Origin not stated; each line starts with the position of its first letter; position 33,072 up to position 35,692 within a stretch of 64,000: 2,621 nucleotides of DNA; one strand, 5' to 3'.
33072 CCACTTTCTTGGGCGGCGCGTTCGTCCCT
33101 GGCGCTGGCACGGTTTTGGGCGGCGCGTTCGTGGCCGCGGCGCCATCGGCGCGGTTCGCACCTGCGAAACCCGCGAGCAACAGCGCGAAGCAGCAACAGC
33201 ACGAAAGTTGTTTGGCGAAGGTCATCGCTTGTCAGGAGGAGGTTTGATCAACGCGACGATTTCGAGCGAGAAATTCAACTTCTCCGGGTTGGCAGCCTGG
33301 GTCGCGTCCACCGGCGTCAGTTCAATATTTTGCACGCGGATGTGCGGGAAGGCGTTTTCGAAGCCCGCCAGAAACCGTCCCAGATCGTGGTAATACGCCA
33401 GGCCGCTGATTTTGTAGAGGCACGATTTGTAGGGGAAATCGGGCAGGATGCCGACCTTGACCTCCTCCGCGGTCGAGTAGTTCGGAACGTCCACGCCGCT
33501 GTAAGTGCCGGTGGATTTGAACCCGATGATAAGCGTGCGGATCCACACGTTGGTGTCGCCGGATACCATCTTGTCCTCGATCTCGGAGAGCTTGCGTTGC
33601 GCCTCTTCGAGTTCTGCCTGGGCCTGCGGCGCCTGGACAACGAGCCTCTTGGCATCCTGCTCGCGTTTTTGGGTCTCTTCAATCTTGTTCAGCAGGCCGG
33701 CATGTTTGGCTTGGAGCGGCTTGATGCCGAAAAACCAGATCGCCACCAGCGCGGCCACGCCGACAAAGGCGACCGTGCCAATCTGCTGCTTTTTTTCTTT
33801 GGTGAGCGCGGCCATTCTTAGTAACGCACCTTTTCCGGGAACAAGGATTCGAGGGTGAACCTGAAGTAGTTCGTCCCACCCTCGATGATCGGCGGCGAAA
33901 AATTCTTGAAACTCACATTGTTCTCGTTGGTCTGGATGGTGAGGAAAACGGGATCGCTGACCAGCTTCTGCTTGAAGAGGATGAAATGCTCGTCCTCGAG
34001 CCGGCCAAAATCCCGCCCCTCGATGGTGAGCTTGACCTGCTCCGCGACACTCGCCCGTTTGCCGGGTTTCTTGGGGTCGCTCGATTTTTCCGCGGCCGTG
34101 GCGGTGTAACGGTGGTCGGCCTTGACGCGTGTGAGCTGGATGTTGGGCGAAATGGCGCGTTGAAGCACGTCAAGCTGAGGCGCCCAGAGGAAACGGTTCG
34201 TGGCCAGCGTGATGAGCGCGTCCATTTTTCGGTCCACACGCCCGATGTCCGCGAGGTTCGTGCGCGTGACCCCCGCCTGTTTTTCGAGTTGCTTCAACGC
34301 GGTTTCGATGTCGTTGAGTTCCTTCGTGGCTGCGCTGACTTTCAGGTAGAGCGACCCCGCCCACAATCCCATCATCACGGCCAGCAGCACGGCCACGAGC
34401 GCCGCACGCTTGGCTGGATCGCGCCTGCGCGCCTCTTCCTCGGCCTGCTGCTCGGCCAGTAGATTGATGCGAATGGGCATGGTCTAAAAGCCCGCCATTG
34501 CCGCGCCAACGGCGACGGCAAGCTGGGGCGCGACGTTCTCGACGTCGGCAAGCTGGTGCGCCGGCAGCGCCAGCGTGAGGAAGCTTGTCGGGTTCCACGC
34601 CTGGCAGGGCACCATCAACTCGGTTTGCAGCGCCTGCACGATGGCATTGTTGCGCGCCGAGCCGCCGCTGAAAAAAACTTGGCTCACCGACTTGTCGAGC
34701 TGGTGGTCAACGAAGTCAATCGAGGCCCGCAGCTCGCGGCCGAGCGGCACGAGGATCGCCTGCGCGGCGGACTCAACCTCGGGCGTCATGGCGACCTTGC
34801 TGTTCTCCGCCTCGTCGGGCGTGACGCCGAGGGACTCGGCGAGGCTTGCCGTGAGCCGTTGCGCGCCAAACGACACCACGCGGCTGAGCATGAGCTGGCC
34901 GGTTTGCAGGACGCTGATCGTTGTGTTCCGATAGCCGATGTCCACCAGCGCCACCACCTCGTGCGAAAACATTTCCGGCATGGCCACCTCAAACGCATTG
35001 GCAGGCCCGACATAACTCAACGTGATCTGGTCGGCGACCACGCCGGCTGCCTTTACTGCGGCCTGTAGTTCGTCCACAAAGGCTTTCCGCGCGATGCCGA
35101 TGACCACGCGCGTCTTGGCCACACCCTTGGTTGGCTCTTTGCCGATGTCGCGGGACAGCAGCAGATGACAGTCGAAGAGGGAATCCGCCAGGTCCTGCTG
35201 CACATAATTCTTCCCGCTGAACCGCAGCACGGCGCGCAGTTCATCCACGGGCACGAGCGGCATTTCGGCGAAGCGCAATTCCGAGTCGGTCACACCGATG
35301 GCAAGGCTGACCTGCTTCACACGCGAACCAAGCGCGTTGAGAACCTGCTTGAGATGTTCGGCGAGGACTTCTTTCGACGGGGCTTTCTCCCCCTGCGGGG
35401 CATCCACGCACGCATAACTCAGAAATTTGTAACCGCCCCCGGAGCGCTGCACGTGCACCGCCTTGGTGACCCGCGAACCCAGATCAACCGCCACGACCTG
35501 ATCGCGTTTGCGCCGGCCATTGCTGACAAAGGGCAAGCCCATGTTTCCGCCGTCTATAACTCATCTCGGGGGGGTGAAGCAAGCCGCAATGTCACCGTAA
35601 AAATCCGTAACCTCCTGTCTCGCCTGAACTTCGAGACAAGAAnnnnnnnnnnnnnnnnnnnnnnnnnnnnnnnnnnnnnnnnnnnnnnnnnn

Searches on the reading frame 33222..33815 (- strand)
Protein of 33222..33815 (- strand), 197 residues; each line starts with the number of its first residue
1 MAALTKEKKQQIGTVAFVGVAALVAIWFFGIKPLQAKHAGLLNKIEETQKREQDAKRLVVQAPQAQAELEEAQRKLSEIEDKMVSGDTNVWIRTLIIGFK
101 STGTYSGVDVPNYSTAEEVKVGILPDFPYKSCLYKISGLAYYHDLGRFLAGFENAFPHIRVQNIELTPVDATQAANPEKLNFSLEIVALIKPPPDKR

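Call 51: search_protein_families(library=pfam, proteins=[window:33222-33815:-], max_evalue=0.001)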
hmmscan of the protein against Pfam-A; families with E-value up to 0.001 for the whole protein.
window:33222-33815:- (197 aa): 1 family
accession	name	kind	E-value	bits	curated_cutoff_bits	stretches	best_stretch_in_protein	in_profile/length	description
PF04350.18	PilO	-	0.0008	20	22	0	45-182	8-134/145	Pilus assembly protein, PilO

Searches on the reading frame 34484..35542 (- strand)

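Call 51: search_protein_families(library=pfam, proteins=[window:34484-35542:-], max_evalue=0.001)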
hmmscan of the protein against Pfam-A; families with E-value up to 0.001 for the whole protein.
window:34484-35542:- (352 aa): 3 families
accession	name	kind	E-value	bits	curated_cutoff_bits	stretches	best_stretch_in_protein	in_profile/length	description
PF11104.14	PilM_2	-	2.1e-29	103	27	1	19-352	2-340/340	Type IV pilus assembly protein PilM;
PF14450.12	FtsA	-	1.7e-10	41.8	31.8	1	198-346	1-127/127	Cell division protein FtsA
PF01869.26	BcrAD_BadFG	-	0.00023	21.2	31.5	0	257-309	192-244/271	BadF/BadG/BcrA/BcrD ATPase family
